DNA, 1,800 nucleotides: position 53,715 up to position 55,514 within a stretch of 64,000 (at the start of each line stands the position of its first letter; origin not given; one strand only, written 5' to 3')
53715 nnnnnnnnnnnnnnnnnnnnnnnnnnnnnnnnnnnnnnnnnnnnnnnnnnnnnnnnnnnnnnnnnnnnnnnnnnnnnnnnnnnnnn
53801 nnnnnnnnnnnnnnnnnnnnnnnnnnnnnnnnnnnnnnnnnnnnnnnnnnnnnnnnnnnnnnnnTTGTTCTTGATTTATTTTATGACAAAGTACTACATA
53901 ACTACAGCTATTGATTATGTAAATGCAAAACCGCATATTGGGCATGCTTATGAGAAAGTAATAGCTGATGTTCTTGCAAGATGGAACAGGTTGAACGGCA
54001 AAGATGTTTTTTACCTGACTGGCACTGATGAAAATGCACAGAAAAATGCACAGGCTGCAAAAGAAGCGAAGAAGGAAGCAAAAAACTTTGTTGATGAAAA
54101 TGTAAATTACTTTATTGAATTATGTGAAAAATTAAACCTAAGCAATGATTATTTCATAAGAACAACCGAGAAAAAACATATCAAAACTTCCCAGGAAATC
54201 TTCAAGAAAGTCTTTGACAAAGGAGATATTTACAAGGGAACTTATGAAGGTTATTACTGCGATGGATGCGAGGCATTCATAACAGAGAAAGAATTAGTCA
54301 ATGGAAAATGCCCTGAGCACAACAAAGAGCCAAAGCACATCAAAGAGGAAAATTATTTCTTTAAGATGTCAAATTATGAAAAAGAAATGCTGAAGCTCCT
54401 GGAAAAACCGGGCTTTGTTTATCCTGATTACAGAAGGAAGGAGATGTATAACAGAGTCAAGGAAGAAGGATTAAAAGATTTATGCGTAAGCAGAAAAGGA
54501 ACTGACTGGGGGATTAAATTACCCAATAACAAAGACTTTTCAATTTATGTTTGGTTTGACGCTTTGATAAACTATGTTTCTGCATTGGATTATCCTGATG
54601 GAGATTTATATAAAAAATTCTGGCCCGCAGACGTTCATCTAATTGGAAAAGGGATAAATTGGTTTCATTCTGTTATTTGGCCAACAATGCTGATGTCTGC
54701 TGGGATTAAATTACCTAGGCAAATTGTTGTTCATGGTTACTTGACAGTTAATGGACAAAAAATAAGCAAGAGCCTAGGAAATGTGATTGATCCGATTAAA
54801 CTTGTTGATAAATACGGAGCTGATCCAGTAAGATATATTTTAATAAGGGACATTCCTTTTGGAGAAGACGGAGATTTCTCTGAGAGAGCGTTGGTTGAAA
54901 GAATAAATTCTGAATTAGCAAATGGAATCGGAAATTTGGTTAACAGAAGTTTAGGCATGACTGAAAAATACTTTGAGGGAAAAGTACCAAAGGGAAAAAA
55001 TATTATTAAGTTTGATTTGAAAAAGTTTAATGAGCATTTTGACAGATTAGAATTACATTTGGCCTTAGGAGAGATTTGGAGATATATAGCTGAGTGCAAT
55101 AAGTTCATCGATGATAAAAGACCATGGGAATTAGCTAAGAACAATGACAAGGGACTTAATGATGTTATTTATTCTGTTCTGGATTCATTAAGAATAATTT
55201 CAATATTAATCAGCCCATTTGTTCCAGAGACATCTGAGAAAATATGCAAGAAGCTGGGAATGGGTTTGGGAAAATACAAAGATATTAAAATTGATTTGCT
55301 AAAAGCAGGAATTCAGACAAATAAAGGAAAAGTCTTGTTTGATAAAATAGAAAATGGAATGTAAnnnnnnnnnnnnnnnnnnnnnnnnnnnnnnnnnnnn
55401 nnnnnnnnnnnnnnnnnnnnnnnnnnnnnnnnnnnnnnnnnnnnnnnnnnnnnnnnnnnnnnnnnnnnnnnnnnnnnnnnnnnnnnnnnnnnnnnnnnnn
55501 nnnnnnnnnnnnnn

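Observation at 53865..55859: Split MetRS: catalytic core, overlapping Cys-rich micro-ORF, and free-standing Trbp111-like tRNA-binding domain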

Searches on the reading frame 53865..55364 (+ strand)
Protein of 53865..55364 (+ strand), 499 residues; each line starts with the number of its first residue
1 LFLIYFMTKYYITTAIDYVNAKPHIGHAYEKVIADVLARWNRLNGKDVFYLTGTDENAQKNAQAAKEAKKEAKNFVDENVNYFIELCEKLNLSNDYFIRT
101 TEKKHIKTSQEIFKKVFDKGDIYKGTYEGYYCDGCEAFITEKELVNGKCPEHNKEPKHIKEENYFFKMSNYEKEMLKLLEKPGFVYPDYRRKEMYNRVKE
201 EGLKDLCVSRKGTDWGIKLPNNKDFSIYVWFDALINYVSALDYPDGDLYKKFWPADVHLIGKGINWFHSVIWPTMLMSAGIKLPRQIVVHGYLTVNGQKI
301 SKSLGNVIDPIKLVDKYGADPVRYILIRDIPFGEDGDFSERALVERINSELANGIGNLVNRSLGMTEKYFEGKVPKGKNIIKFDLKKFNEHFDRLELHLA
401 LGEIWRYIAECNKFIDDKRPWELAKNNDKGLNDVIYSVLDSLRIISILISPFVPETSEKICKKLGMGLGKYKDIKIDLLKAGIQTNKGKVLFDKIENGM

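Call 3: search_protein_families(library=pfam, proteins=[window:53865-55364:+], max_evalue=0.01)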
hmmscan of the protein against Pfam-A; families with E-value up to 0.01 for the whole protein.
window:53865-55364:+ (499 aa): 5 families
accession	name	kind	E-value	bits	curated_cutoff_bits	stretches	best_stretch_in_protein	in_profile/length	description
PF09334.17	tRNA-synt_1g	-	4.7e-104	348.7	20.1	2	154-362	174-390/391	tRNA synthetases class I (M)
PF00133.28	tRNA-synt_1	-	1.9e-38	132.8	22.7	2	9-220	24-244/414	tRNA synthetases class I (I, L, M and V)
PF01406.26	tRNA-synt_1e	-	1.7e-15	57.7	27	2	19-155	19-148/301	tRNA synthetases class I (C) catalytic domain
PF19303.5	Anticodon_3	-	7.9e-10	39.2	23.5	1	383-497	20-137/152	Anticodon binding domain of methionyl tRNA ligase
PF08264.19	Anticodon_1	-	6.8e-06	26.5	25.1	1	385-465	12-94/148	Anticodon-binding domain of tRNA ligase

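Call 4: search_protein_families(library=ncbifam, proteins=[window:53865-55364:+], max_evalue=0.01)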
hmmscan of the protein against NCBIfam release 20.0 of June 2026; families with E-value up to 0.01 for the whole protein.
window:53865-55364:+ (499 aa): 21 families
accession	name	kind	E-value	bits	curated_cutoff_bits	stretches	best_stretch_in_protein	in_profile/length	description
NF008900.0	PRK12267.1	equivalog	3e-195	650.5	598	1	8-496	4-511/648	methionine--tRNA ligase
TIGR00398.1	metG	equivalog_domain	1.4e-148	496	336.35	1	10-496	1-530/530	methionine--tRNA ligase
NF001100.0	PRK00133.1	equivalog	2.7e-104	350.1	587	2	131-497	157-533/676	methionine--tRNA ligase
NF008860.0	PRK11893.2-2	equivalog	9.1e-95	318.7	761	3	249-467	322-550/583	methionine--tRNA ligase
TIGR00422.1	valS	equivalog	6.7e-37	126.9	612.1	2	219-465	444-700/863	valine--tRNA ligase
TIGR00392.1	ileS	equivalog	9.7e-33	113.3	621.4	2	229-475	538-799/861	isoleucine--tRNA ligase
NF004349.1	PRK05729.1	equivalog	2.1e-32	112.3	704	2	227-465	441-684/860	valine--tRNA ligase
TIGR00396.1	leuS_bact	equivalog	2.9e-31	108.4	548.4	2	8-181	29-206/843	leucine--tRNA ligase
NF009687.0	PRK13208.1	equivalog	3e-31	108.4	738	2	9-145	39-190/801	valine--tRNA ligase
NF008957.0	PRK12300.1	subfamily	4.9e-27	94.3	677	2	282-466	609-781/946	leucine--tRNA ligase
TIGR00395.1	leuS_arch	equivalog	9.9e-21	73.5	648.5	2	251-465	570-777/938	leucine--tRNA ligase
NF008859.0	PRK11893.2-1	equivalog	1.2e-20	74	553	2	7-149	1-144/498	methionine--tRNA ligase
NF000258.1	MupB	exception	3.8e-19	68.1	1900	1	226-464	512-763/1033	mupirocin-resistant isoleucine--tRNA ligase MupB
NF000257.1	MupA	exception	6.3e-18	63.9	1900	1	227-464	509-761/1024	mupirocin-resistant isoleucine--tRNA ligase MupA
NF000540.1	alt_ValS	exception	7.7e-17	60.5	900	2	245-368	518-640/827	valine--tRNA ligase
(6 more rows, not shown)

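Call 10: find_homologous_proteins(query=window:53886-55364:+, max_evalue=1e-30)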
Query window:53886-55364:+ (492 aa): 8000 proteins with E <= 1e-30 among 8000 candidates; the best 120 are listed.
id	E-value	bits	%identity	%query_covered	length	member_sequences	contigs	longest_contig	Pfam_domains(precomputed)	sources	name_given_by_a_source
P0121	0.0e+0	1137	100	100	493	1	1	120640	PF09334.18,PF01406.26,PF08264.20,PF00133.29,PF19303.6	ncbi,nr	ncbi:MAG: methionine--tRNA ligase [Candidatus Nanoarchaeia archaeon]|nr:methionine--tRNA ligase [Can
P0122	4.0e-283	958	83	99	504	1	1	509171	PF09334.18,PF01406.26,PF08264.20,PF00133.29,PF19303.6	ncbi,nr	ncbi:MAG: methionine--tRNA ligase [Candidatus Nanoarchaeia archaeon]|nr:methionine--tRNA ligase [Can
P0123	2.9e-217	740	64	99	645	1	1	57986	PF09334.18,PF01406.26,PF08264.20,PF00133.29,PF01588.27,PF19303.6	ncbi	-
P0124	1.1e-212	725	64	99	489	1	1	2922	PF09334.18,PF01406.26,PF08264.20,PF00133.29,PF19303.6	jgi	jgi:methionyl-tRNA synthetase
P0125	7.8e-211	719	62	99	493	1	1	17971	PF09334.18,PF01406.26,PF08264.20,PF00133.29,PF19303.6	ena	-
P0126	9.1e-211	719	64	99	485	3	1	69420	PF09334.18,PF01406.26,PF08264.20,PF00133.29,PF19303.6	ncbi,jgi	-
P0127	5.0e-210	717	64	99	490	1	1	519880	PF09334.18,PF01406.26,PF08264.20,PF00133.29,PF19303.6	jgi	jgi:methionyl-tRNA synthetase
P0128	2.7e-209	714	63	99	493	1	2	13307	PF09334.18,PF01406.26,PF08264.20,PF00133.29,PF19303.6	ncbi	-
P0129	3.5e-209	714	64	95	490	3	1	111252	PF09334.18,PF01406.26,PF08264.20,PF00133.29,PF19303.6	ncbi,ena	-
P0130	4.7e-209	713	62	99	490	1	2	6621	PF09334.18,PF01406.26,PF08264.20,PF00133.29,PF19303.6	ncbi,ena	-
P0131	1.7e-208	712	61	99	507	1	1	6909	PF09334.18,PF01406.26,PF08264.20,PF00133.29,PF19303.6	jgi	jgi:methionyl-tRNA synthetase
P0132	6.5e-208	710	62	99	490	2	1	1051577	PF09334.18,PF01406.26,PF08264.20,PF00133.29,PF19303.6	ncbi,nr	ncbi:MAG: methionine--tRNA ligase [Candidatus Aenigmatarchaeota archaeon]|nr:MAG: methionine--tRNA l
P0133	2.0e-207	708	63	99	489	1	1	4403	PF09334.18,PF01406.26,PF08264.20,PF00133.29,PF19303.6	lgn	-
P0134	5.1e-207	707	67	95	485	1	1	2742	PF09334.18,PF01406.26,PF08264.20,PF00133.29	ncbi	ncbi:MAG: methionine--tRNA ligase [Candidatus Woesearchaeota archaeon]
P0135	1.2e-206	706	63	99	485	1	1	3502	PF09334.18,PF01406.26,PF08264.20,PF00133.29,PF19303.6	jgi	-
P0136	9.7e-206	702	66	95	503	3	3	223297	PF09334.18,PF01406.26,PF08264.20,PF00133.29,PF19303.6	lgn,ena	-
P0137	1.4e-205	702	62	99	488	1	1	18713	PF09334.18,PF01406.26,PF08264.20,PF00133.29,PF19303.6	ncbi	-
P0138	1.2e-204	699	62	99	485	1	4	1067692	PF09334.18,PF01406.26,PF08264.20,PF00133.29,PF19303.6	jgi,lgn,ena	jgi:methionyl-tRNA synthetase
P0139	1.2e-203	696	63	99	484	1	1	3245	PF09334.18,PF01406.26,PF08264.20,PF00133.29,PF19303.6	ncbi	-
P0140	4.3e-203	694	62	99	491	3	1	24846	PF09334.18,PF01406.26,PF08264.20,PF00133.29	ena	-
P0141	1.9e-202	692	60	99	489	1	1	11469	PF09334.18,PF01406.26,PF08264.20,PF00133.29,PF19303.6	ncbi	-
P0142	2.7e-202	691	64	99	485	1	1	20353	PF09334.18,PF01406.26,PF08264.20,PF00133.29,PF19303.6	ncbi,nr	ncbi:MAG: methionine--tRNA ligase [Candidatus Woesearchaeota archaeon]|nr:methionine--tRNA ligase [C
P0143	2.5e-201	688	61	99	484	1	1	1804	PF09334.18,PF01406.26,PF08264.20,PF00133.29,PF19303.6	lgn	-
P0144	2.6e-201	688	61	99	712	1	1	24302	PF03483.23,PF09334.18,PF01406.26,PF08264.20,PF00133.29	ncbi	-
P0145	2.7e-201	688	61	99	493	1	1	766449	PF09334.18,PF01406.26,PF08264.20,PF00133.29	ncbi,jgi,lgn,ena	ncbi:MAG: methionine--tRNA ligase [Candidatus Nanoarchaeia archaeon]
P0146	2.8e-201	688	62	99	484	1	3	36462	PF09334.18,PF01406.26,PF08264.20,PF00133.29,PF19303.6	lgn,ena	-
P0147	1.0e-200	686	61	99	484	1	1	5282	PF09334.18,PF01406.26,PF08264.20,PF00133.29,PF19303.6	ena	-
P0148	1.8e-199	682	61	99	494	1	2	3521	PF09334.18,PF01406.26,PF08264.20,PF00133.29,PF19303.6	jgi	-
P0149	3.2e-199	681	61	99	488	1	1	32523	PF09334.18,PF01406.26,PF08264.20,PF00133.29,PF19303.6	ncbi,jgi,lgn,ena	ncbi:MAG: methionine--tRNA ligase [Candidatus Woesearchaeota archaeon]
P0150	4.7e-199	680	63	99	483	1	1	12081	PF09334.18,PF01406.26,PF08264.20,PF00133.29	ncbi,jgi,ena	-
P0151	4.8e-199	680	62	99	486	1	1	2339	PF09334.18,PF01406.26,PF08264.20,PF00133.29,PF19303.6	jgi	jgi:methionyl-tRNA synthetase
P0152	8.0e-199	680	61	99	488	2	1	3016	PF09334.18,PF01406.26,PF08264.20,PF00133.29,PF19303.6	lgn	-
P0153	1.0e-198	679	60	99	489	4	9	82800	PF09334.18,PF01406.26,PF08264.20,PF00133.29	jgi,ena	jgi:methionyl-tRNA synthetase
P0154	1.5e-198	679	61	99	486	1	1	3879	PF09334.18,PF01406.26,PF08264.20,PF00133.29,PF19303.6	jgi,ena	-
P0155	1.6e-198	679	63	99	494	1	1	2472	PF09334.18,PF01406.26,PF08264.20,PF00133.29,PF19303.6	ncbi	-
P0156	2.2e-198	678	60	99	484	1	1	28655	PF09334.18,PF01406.26,PF08264.20,PF00133.29,PF19303.6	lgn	-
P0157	2.6e-198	678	60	99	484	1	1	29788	PF09334.18,PF01406.26,PF08264.20,PF00133.29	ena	-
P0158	2.7e-198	678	60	99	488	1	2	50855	PF09334.18,PF01406.26,PF08264.20,PF00133.29,PF19303.6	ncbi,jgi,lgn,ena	-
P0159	4.6e-198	677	58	100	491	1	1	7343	PF09334.18,PF01406.26,PF08264.20,PF00133.29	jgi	-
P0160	2.3e-197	675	59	99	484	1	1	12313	PF09334.18,PF01406.26,PF00133.29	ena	-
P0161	2.5e-197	675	60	99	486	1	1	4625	PF09334.18,PF01406.26,PF08264.20,PF00133.29,PF19303.6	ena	-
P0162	2.7e-197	675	61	99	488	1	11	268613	PF09334.18,PF01406.26,PF08264.20,PF00133.29,PF19303.6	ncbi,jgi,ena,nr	ncbi:methionine--tRNA ligase [Candidatus Woesearchaeota archaeon]|nr:methionine--tRNA ligase [Candid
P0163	3.4e-197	674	62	95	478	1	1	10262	PF09334.18,PF01406.26,PF08264.20,PF00133.29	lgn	-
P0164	5.1e-197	674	61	99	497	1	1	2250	PF09334.18,PF01406.26,PF08264.20,PF00133.29,PF19303.6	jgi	jgi:methionyl-tRNA synthetase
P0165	1.2e-196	673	59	99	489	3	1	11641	PF09334.18,PF01406.26,PF08264.20,PF00133.29,PF19303.6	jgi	jgi:methionyl-tRNA synthetase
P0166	1.4e-196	672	60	99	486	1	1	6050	PF09334.18,PF01406.26,PF08264.20,PF00133.29,PF19303.6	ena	-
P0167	1.4e-196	672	61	95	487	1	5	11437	PF09334.18,PF01406.26,PF08264.20,PF00133.29,PF19303.6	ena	-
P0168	2.1e-196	672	62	99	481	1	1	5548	PF09334.18,PF01406.26,PF08264.20,PF00133.29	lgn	-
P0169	3.4e-196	671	59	99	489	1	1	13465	PF09334.18,PF01406.26,PF08264.20,PF00133.29,PF19303.6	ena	-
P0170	3.8e-196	671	63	93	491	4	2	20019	PF09334.18,PF01406.26,PF08264.20,PF00133.29,PF19303.6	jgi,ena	-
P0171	4.6e-196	671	60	99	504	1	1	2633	PF09334.18,PF01406.26,PF08264.20,PF00133.29,PF19303.6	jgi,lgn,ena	-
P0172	5.2e-196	670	59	99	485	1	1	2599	PF09334.18,PF01406.26,PF08264.20,PF00133.29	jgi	jgi:methionyl-tRNA synthetase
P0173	9.3e-196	670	59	99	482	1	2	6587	PF09334.18,PF01406.26,PF08264.20,PF00133.29,PF19303.6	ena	-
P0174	9.3e-196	670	61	99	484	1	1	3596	PF09334.18,PF01406.26,PF08264.20,PF00133.29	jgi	-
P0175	1.0e-195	669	59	99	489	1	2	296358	PF09334.18,PF01406.26,PF08264.20,PF00133.29,PF19303.6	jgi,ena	jgi:methionyl-tRNA synthetase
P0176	1.1e-195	669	61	100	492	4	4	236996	PF09334.18,PF01406.26,PF08264.20,PF00133.29,PF19303.6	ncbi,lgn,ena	-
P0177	1.6e-195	669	60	99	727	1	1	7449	PF03483.23,PF09334.18,PF01406.26,PF08264.20,PF00133.29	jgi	jgi:methionyl-tRNA synthetase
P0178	1.7e-195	669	59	99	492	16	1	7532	PF09334.18,PF01406.26,PF08264.20,PF00133.29,PF19303.6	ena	-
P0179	2.0e-195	668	58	99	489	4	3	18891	PF09334.18,PF01406.26,PF08264.20,PF00133.29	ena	-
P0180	3.1e-195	668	61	99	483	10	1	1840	PF09334.18,PF01406.26,PF08264.20,PF00133.29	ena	-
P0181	3.1e-195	668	58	99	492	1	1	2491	PF09334.18,PF01406.26,PF08264.20,PF00133.29,PF19303.6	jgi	jgi:methionyl-tRNA synthetase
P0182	3.7e-195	668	60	99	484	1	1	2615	PF09334.18,PF01406.26,PF08264.20,PF00133.29,PF19303.6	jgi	jgi:methionyl-tRNA synthetase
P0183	3.7e-195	668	62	95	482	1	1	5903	PF09334.18,PF01406.26,PF08264.20,PF00133.29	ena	-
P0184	4.6e-195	667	59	99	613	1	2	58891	PF09334.18,PF01406.26,PF08264.20,PF00133.29,PF01588.27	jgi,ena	-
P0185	4.7e-195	667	60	99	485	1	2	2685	PF09334.18,PF01406.26,PF08264.20,PF00133.29,PF19303.6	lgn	-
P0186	1.5e-194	666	62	99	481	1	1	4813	PF09334.18,PF01406.26,PF08264.20,PF00133.29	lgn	-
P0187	3.5e-194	664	58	99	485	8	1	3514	PF09334.18,PF01406.26,PF08264.20,PF00133.29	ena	-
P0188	4.7e-194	664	60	99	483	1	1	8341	PF09334.18,PF01406.26,PF08264.20,PF00133.29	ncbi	-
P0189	5.5e-194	664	60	99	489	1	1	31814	PF09334.18,PF01406.26,PF08264.20,PF00133.29,PF19303.6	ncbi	-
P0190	5.8e-194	664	59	99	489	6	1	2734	PF09334.18,PF01406.26,PF08264.20,PF00133.29,PF19303.6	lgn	-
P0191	6.1e-194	664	58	99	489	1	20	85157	PF09334.18,PF01406.26,PF08264.20,PF00133.29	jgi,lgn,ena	jgi:methionyl-tRNA synthetase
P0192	6.5e-194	663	61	93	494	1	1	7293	PF09334.18,PF01406.26,PF08264.20,PF00133.29,PF19303.6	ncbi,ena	-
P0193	6.9e-194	663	60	99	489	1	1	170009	PF09334.18,PF01406.26,PF08264.20,PF00133.29,PF19303.6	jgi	jgi:methionyl-tRNA synthetase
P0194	7.2e-194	663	60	99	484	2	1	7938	PF09334.18,PF01406.26,PF08264.20,PF00133.29,PF19303.6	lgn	-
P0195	9.2e-194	663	60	99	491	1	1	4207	PF09334.18,PF01406.26,PF08264.20,PF00133.29,PF19303.6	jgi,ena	-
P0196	1.7e-193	662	60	97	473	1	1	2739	PF09334.18,PF01406.26,PF08264.20,PF00133.29,PF19303.6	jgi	jgi:methionyl-tRNA synthetase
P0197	2.0e-193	662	60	99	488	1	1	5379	PF09334.18,PF01406.26,PF08264.20,PF00133.29,PF19303.6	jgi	-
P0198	2.1e-193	662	60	99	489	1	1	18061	PF09334.18,PF01406.26,PF08264.20,PF00133.29,PF19303.6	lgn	-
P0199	2.6e-193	661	60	99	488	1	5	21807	PF09334.18,PF01406.26,PF08264.20,PF00133.29,PF19303.6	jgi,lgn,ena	jgi:methionyl-tRNA synthetase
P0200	2.8e-193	661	59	99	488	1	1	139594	PF09334.18,PF01406.26,PF08264.20,PF00133.29,PF19303.6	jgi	jgi:methionyl-tRNA synthetase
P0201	3.1e-193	661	59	99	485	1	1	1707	PF09334.18,PF01406.26,PF08264.20,PF00133.29,PF19303.6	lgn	-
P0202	3.7e-193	661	59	99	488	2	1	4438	PF09334.18,PF01406.26,PF00133.29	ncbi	-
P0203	4.9e-193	661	59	99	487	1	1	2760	PF09334.18,PF01406.26,PF00133.29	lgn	-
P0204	5.6e-193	660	62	99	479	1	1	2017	PF09334.18,PF01406.26,PF08264.20,PF00133.29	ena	-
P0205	6.8e-193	660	60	99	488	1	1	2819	PF09334.18,PF01406.26,PF08264.20,PF00133.29,PF19303.6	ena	-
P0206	6.9e-193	660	59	99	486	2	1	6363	PF09334.18,PF01406.26,PF08264.20,PF00133.29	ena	-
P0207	8.0e-193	660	59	99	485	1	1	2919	PF09334.18,PF01406.26,PF08264.20,PF00133.29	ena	-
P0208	8.1e-193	660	60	99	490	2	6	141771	PF09334.18,PF01406.26,PF08264.20,PF00133.29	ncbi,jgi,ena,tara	tara:strand:+ start:24797 stop:26269 length:1473 start_codon:yes stop_codon:yes gene_type:complete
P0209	8.8e-193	660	59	99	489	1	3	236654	PF09334.18,PF01406.26,PF08264.20,PF00133.29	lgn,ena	-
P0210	1.2e-192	659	57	99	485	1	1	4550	PF09334.18,PF01406.26,PF08264.20,PF00133.29,PF19303.6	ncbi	-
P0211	1.3e-192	659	59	99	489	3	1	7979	PF09334.18,PF01406.26,PF08264.20,PF00133.29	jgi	-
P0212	1.4e-192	659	60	96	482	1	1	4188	PF09334.18,PF01406.26,PF08264.20,PF00133.29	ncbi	-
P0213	1.6e-192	659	59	99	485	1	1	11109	PF09334.18,PF01406.26,PF08264.20,PF00133.29,PF19303.6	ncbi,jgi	-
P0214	2.8e-192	658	58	99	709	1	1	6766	PF03483.23,PF09334.18,PF01406.26,PF08264.20,PF00133.29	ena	-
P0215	1.4e-191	656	58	99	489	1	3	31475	PF09334.18,PF01406.26,PF08264.20,PF00133.29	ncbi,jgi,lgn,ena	-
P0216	1.6e-191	656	59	100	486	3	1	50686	PF09334.18,PF01406.26,PF08264.20,PF00133.29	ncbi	-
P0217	2.1e-191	655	58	99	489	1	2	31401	PF09334.18,PF01406.26,PF08264.20,PF00133.29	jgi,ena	-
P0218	2.4e-191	655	60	99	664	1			PF03483.23,PF09334.18,PF01406.26,PF08264.20,PF00133.29,PF19303.6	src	-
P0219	2.8e-191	655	58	99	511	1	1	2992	PF09334.18,PF01406.26,PF08264.20,PF00133.29,PF19303.6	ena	-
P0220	3.1e-191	655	58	99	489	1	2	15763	PF09334.18,PF01406.26,PF08264.20,PF00133.29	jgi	-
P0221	4.1e-191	654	60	100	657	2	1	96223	PF09334.18,PF01406.26,PF08264.20,PF00133.29,PF01588.27,PF19303.6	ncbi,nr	ncbi:methionine--tRNA ligase [Candidatus Woesearchaeota archaeon]|nr:methionine--tRNA ligase [Candid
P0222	4.3e-191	654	59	98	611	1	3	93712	PF09334.18,PF01406.26,PF08264.20,PF00133.29,PF01588.27,PF19303.6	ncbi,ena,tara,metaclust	tara:strand:+ start:1165 stop:3000 length:1836 start_codon:yes stop_codon:yes gene_type:complete|met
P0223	6.8e-191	654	58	99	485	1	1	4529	PF09334.18,PF01406.26,PF08264.20,PF00133.29,PF19303.6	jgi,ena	-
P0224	9.3e-191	653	59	99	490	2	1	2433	PF09334.18,PF01406.26,PF08264.20,PF00133.29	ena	-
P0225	1.1e-190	653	57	99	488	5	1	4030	PF09334.18,PF01406.26,PF08264.20,PF00133.29,PF19303.6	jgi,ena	-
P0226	1.7e-190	652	59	99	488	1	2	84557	PF09334.18,PF01406.26,PF08264.20,PF00133.29,PF19303.6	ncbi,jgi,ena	-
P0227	1.8e-190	652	56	99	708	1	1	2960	PF03483.23,PF09334.18,PF01406.26,PF00133.29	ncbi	-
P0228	1.8e-190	652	58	99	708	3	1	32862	PF03483.23,PF09334.18,PF01406.26,PF08264.20,PF00133.29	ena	-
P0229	3.6e-190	651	59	99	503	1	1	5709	PF09334.18,PF01406.26,PF08264.20,PF00133.29,PF19303.6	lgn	-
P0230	4.0e-190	651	59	99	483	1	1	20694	PF09334.18,PF01406.26,PF08264.20,PF00133.29,PF19303.6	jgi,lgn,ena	-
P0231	6.4e-190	650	62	93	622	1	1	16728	PF09334.18,PF01406.26,PF08264.20,PF00133.29,PF01588.27,PF19303.6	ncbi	-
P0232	6.6e-190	650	57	99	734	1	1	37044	PF03483.23,PF09334.18,PF01406.26,PF08264.20,PF00133.29,PF19303.6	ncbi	-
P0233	6.8e-190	650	59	100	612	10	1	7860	PF09334.18,PF01406.26,PF08264.20,PF00133.29,PF01588.27,PF19303.6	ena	-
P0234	7.7e-190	650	59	99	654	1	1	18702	PF09334.18,PF01406.26,PF08264.20,PF00133.29,PF01588.27,PF19303.6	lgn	-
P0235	7.9e-190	650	59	99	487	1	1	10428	PF09334.18,PF01406.26,PF08264.20,PF00133.29,PF19303.6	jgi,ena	-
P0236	8.5e-190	650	57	99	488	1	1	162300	PF09334.18,PF01406.26,PF08264.20,PF00133.29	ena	-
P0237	8.5e-190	650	57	99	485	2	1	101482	PF09334.18,PF01406.26,PF08264.20,PF00133.29,PF19303.6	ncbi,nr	ncbi:MAG: methionine--tRNA ligase [Candidatus Aenigmarchaeota archaeon]|nr:methionine--tRNA ligase [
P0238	8.5e-190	650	57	99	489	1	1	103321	PF09334.18,PF01406.26,PF08264.20,PF00133.29,PF19303.6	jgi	-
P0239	9.4e-190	650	58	99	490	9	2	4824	PF09334.18,PF01406.26,PF00133.29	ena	-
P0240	9.9e-190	650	58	99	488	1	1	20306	PF09334.18,PF01406.26,PF08264.20,PF00133.29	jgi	jgi:methionyl-tRNA synthetase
